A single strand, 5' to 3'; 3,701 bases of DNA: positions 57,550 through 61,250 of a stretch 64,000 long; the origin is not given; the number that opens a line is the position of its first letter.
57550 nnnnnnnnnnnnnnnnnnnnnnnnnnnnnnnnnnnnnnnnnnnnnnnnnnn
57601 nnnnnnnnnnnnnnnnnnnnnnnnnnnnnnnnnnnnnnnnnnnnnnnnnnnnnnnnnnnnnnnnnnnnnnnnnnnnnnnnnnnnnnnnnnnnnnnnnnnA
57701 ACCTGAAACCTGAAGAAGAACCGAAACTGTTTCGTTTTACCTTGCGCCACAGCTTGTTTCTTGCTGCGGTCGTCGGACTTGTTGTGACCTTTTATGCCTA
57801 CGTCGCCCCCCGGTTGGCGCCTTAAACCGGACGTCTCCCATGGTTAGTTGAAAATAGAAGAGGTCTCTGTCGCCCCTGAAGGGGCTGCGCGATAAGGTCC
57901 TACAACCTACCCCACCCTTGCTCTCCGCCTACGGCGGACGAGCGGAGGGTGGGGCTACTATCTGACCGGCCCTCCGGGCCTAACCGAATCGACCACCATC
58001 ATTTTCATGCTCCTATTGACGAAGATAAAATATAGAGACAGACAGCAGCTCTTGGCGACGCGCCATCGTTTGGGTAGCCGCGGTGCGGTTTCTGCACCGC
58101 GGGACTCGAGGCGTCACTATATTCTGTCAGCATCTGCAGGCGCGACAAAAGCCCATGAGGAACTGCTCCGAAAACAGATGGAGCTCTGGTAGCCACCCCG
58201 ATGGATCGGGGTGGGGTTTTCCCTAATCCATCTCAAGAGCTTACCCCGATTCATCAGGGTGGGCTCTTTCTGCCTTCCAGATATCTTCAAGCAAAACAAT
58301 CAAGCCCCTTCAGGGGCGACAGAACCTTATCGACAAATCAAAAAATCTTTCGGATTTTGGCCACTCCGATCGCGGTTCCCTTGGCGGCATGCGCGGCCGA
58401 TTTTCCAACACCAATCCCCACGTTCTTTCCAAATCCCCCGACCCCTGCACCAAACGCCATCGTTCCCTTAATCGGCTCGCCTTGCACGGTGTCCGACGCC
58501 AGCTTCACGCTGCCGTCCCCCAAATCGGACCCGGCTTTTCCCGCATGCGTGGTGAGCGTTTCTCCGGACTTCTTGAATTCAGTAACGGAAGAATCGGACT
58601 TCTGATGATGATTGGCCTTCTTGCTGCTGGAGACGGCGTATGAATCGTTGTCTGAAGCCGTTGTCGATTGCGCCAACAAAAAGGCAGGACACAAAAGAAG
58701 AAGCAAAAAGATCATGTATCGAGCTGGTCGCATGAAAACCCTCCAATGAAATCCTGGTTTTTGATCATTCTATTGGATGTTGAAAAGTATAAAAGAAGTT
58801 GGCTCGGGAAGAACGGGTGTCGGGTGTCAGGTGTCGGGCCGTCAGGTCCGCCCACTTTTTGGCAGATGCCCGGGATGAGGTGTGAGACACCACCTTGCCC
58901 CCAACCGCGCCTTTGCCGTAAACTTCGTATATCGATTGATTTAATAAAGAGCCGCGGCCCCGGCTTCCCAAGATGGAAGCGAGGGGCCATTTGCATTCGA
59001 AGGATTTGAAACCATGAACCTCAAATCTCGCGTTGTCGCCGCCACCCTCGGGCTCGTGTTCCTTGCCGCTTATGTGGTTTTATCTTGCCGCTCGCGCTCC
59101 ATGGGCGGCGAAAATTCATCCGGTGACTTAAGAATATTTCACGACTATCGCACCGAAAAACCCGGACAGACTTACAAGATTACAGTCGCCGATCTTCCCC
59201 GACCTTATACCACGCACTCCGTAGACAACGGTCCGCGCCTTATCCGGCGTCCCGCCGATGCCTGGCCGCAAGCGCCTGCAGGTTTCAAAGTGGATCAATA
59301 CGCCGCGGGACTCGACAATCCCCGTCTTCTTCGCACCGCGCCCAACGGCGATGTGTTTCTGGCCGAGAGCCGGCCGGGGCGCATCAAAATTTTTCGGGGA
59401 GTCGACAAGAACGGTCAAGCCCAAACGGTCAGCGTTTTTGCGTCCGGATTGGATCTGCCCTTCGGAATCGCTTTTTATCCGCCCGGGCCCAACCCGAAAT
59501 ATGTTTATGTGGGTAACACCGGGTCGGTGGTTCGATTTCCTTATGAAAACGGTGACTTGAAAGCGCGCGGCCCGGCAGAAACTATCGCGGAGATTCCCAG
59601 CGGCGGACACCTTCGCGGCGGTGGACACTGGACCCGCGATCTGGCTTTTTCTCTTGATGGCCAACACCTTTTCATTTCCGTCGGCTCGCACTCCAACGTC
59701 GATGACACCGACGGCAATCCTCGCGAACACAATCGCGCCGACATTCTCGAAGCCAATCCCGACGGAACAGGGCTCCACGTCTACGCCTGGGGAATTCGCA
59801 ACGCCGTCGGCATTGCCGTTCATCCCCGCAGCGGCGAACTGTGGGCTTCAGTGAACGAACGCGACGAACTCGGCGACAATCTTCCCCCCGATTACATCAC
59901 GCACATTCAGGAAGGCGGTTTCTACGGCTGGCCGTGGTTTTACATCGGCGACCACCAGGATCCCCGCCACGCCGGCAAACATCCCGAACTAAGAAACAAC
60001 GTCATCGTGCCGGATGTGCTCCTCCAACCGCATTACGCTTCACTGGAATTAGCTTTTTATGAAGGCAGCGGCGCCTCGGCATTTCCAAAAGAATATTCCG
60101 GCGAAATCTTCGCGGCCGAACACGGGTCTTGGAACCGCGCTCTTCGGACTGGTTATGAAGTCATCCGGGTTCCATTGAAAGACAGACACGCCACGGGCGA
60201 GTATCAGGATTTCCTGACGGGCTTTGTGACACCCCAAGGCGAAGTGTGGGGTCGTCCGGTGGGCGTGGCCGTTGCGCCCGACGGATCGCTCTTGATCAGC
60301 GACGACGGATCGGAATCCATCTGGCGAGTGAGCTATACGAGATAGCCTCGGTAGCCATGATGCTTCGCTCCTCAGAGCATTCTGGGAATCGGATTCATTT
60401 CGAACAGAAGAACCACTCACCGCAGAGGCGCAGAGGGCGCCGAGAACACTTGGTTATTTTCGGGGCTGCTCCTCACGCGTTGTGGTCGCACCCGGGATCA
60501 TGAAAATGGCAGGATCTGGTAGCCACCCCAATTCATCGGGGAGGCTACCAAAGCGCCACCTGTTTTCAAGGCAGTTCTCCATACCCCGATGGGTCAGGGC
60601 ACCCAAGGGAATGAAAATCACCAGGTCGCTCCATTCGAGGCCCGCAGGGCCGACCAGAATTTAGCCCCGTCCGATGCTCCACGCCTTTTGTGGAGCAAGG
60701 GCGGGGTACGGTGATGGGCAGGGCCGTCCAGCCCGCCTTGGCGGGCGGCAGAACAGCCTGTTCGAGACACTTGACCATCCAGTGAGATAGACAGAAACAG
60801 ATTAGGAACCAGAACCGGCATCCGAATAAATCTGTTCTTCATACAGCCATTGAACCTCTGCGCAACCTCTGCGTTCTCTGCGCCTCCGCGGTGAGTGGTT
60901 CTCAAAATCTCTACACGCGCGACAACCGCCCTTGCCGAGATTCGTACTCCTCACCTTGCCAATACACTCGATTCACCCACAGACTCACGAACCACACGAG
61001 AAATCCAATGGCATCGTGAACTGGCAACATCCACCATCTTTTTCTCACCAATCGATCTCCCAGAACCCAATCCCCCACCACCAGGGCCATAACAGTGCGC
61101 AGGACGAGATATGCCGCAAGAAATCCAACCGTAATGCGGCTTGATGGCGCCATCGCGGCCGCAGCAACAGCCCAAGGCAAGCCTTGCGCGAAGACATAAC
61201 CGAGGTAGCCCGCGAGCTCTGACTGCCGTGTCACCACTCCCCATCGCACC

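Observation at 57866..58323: Structured non-coding element with perfect 20-bp terminal inverted repeats (MITE- or sRNA-like), copy 1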

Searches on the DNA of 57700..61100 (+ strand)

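Call 4: search_rna_families(source=window, start=57700, end=61100, threshold=evalue, max_evalue=10, show_alignments=4)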
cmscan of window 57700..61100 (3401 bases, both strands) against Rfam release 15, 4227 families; matches with E-value up to 10: 7.
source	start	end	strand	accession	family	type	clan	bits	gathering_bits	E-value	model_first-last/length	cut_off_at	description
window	59327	59389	-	RF01989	SECIS_3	Cis-reg;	-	19.8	63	0.58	1-59/59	no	Selenocysteine insertion sequence 3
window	60271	60303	+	RF01325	CRISPR-DR12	Gene; CRISPR;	-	18.6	37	2.4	1-30/30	no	CRISPR RNA direct repeat element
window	58235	58268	+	RF03796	mir-5984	Gene; miRNA;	-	17.5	95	9.9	21-54/74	no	mir-5984 microRNA precursor family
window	59731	59830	-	RF01514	Afu_513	Gene; snRNA; snoRNA; CD-box;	-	17.4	48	1.2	1-103/103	no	A. fumigatus snoRNA Afu_513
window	58446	58513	-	RF03015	Transposase-2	Gene; sRNA;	-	16.7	42.7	4.7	1-69/69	no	Transposase-2 RNA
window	57843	57910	+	RF02924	skipping-rope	Gene; sRNA;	-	16.3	36.7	3.9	1-80/80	no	skipping-rope RNA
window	57928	57981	+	RF01687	Acido-Lenti-1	Gene; sRNA;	-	14.7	37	5.3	1-46/46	no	Acido-Lenti-1 RNA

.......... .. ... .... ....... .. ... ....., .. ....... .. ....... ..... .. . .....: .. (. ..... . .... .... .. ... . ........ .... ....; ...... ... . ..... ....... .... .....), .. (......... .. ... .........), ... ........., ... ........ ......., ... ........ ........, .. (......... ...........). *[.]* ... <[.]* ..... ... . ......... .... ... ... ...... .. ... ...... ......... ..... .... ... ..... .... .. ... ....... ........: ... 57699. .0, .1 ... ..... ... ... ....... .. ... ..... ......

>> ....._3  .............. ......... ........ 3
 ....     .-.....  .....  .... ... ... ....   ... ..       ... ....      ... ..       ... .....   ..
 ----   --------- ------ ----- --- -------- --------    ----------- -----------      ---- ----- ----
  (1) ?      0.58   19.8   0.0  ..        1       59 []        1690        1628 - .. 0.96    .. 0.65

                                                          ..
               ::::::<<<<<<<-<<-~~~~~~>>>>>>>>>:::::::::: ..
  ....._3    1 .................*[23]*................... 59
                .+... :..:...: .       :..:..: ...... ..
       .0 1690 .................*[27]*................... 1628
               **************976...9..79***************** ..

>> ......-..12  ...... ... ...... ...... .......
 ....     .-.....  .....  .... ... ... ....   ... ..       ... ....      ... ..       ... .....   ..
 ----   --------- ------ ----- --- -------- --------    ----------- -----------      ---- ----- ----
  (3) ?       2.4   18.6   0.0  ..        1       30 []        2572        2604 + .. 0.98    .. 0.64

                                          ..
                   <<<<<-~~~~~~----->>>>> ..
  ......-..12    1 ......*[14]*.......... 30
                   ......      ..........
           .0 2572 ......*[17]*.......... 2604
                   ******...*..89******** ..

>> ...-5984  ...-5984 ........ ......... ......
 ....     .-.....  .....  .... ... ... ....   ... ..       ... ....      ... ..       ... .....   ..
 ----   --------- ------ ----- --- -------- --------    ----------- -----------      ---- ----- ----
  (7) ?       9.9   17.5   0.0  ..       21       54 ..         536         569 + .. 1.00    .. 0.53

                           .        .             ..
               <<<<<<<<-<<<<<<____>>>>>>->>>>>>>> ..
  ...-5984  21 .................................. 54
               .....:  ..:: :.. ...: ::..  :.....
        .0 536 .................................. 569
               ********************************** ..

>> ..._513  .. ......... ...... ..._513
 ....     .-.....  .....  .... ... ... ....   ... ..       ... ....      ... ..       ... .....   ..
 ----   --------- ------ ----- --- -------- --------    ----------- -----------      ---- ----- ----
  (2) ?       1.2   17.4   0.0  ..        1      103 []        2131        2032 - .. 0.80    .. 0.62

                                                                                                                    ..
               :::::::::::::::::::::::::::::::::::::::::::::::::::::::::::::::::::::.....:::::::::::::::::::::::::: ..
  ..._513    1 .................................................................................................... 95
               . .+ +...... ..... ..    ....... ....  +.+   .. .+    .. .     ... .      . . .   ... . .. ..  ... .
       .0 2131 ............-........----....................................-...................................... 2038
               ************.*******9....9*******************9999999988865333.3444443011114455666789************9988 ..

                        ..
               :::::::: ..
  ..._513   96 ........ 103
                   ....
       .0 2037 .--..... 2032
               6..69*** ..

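Call 32: search_rna_families(source=window, start=57850, end=58340, threshold=evalue, max_evalue=10, show_alignments=6)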
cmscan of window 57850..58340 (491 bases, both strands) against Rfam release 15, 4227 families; matches with E-value up to 10: 10.
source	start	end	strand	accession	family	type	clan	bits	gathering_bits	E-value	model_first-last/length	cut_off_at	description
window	58195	58260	+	RF03799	mir-3202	Gene; miRNA;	-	21.9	90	0.057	1-79/79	no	mir-3202 microRNA precursor family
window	58195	58260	-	RF03799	mir-3202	Gene; miRNA;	-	17.6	90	1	1-79/79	no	mir-3202 microRNA precursor family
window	58235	58268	+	RF03796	mir-5984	Gene; miRNA;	-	17.5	95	1.4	21-54/74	no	mir-5984 microRNA precursor family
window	58191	58265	+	RF01039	mir-937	Gene; miRNA;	-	17.5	99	4.4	1-86/86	no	mir-937 microRNA precursor family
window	58235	58268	-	RF03796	mir-5984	Gene; miRNA;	-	15.7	95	4.4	21-54/74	no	mir-5984 microRNA precursor family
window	58191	58265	-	RF03607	mir-9447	Gene; miRNA;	-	15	67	5.8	1-68/68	no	mir-9447 microRNA precursor family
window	57908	57956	-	RF04096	mir-4433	Gene; miRNA;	-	14.8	77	5.6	1-83/83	no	mir-4433 microRNA precursor family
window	57928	57981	+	RF01687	Acido-Lenti-1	Gene; sRNA;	-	14.7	37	0.77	1-46/46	no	Acido-Lenti-1 RNA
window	58162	58285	+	RF03679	MIR2084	Gene; miRNA;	-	14.2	100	7.1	1-107/107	no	MIR2084 microRNA precursor family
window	57850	58029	-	RF01855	Plant_SRP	Gene;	CL00003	8.2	105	5.5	1-216/305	3'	Plant signal recognition particle RNA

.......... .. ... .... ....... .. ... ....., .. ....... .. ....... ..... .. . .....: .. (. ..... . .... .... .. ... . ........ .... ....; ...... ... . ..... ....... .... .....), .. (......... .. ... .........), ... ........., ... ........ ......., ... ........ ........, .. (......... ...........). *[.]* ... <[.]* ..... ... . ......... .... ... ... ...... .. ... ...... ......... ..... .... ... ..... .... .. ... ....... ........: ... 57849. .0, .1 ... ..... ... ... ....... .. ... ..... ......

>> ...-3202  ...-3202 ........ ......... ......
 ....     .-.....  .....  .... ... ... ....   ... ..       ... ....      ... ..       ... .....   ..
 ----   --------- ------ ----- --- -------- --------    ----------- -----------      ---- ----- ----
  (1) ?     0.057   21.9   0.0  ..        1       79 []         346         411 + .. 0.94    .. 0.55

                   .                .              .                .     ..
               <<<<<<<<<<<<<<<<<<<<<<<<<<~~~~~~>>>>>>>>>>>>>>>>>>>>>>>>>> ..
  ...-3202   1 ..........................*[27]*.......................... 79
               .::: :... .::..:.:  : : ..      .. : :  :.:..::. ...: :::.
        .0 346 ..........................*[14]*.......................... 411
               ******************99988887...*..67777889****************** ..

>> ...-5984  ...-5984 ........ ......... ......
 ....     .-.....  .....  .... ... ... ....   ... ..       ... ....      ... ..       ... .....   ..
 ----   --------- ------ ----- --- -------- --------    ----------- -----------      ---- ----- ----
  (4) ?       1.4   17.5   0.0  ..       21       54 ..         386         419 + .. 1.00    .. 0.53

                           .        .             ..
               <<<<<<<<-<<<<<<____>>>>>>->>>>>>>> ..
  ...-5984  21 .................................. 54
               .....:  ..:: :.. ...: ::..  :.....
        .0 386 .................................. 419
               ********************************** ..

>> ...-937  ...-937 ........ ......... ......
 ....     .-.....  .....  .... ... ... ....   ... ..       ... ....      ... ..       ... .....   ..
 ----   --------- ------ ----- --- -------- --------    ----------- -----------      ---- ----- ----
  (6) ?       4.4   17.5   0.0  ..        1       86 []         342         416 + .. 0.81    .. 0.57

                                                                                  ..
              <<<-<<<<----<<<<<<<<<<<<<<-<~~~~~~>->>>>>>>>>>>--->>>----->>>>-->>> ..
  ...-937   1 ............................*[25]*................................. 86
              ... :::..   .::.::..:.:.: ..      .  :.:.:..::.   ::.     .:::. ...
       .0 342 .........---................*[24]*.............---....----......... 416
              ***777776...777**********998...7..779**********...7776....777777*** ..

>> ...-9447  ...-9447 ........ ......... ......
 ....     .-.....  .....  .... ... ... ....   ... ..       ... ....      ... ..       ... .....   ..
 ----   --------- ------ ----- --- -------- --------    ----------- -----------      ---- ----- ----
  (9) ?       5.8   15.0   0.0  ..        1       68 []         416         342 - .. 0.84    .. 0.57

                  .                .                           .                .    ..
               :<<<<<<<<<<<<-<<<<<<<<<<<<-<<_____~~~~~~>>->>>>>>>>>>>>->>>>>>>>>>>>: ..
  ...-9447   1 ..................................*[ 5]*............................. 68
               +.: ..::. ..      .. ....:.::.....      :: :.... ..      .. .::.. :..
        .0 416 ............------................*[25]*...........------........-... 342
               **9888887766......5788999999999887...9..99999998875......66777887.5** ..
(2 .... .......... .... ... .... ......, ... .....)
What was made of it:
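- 57955..57981 (+): Linker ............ plus an S-type hairpin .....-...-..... (hp2). Together with the hairpin before it, this is the Acido-Lenti-1-like part. RF01687 match at 57928-57981 (+), 14.7 bits against a gathering score of 37 (calls 4, 32).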

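Call 33: search_rna_families(source=window, start=60395, end=60915, threshold=evalue, max_evalue=10, show_alignments=6)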
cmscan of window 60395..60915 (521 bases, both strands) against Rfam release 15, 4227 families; matches with E-value up to 10: 7.
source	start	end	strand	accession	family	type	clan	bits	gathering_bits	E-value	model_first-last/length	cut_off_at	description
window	60674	60751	+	RF01336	CRISPR-DR23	Gene; CRISPR;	-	16.9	45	2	1-36/36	no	CRISPR RNA direct repeat element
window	60566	60596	-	RF02162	XIST_A_REPEAT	Gene; sRNA;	-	14.2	33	2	1-37/37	no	XIST RNA A repeat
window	60638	60669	-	RF01687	Acido-Lenti-1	Gene; sRNA;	-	13.1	37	2.4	1-46/46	no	Acido-Lenti-1 RNA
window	60819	60872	-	RF01306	sR52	Gene; snRNA; snoRNA; CD-box;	-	12.5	50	5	1-60/60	no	Small nucleolar RNA sR52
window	60866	60895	-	RF02206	WT1-AS_4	Gene; lncRNA;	-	11.6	60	8.8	105-134/134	no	WT1 antisense RNA conserved region 4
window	60591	60687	-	RF02216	ZNFX1-AS1_2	Gene; lncRNA;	-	11.5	45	2.7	1-93/93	no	ZNFX1 antisense RNA 1 conserved region 2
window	60407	60428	+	RF01149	sR10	Gene; snRNA; snoRNA; CD-box;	-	11.4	45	2.6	32-54/54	no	Small nucleolar RNA sR10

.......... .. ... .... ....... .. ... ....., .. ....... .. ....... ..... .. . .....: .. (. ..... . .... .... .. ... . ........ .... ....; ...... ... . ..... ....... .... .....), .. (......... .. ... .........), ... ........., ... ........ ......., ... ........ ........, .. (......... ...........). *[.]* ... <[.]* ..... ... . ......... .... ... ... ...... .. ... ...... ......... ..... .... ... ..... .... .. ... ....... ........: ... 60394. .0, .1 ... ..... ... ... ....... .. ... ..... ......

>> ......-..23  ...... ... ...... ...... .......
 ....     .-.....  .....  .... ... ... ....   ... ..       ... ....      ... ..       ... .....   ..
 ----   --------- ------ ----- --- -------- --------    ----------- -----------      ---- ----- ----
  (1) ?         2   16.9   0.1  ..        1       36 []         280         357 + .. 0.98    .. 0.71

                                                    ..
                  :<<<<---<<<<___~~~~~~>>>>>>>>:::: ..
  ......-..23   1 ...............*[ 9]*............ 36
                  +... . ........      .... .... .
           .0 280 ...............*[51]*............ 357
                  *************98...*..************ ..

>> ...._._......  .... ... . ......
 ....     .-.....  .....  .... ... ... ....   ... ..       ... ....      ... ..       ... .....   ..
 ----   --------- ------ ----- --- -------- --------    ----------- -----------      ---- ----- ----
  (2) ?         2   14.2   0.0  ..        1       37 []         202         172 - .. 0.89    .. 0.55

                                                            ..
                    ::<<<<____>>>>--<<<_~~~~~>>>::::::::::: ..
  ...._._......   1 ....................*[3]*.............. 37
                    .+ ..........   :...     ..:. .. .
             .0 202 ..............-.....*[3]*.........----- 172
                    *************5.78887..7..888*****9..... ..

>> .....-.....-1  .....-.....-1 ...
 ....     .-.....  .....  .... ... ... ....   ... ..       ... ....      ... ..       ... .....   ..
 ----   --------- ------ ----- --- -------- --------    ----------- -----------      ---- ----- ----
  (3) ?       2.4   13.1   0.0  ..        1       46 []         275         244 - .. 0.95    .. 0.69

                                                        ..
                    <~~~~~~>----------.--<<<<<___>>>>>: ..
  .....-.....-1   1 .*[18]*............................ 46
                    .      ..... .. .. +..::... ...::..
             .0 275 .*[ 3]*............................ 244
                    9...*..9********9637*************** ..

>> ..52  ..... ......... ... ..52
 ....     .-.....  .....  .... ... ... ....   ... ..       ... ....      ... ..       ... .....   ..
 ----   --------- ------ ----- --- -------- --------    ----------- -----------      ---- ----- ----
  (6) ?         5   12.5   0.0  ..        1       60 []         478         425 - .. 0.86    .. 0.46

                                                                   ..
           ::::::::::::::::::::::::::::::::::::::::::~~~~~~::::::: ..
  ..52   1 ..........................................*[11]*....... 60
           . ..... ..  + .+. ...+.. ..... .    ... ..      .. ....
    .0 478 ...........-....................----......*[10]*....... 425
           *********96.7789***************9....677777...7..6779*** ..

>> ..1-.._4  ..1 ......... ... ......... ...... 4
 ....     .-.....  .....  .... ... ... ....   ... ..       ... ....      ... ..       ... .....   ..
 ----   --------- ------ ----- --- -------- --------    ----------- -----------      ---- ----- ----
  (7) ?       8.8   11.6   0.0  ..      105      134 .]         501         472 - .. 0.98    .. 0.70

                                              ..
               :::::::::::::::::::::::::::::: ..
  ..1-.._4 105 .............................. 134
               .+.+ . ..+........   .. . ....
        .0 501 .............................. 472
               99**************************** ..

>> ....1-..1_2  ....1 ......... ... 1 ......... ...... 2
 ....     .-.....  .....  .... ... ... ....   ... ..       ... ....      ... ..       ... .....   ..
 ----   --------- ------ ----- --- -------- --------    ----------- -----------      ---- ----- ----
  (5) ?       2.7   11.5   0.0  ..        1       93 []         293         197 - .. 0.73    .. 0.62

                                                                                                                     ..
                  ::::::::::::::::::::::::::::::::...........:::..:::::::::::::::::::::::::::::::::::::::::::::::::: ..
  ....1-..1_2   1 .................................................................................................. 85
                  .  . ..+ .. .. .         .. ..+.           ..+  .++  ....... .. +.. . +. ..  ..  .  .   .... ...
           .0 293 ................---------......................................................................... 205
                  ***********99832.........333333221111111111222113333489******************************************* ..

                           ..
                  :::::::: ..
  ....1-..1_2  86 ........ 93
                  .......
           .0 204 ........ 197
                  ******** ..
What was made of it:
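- On Rfam Acido-Lenti-1 (RF01687): el1 57928-57981 (+) scores 14.7 bits and el2 60669-60638 (-) scores 13.1 bits (calls 32, 33).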
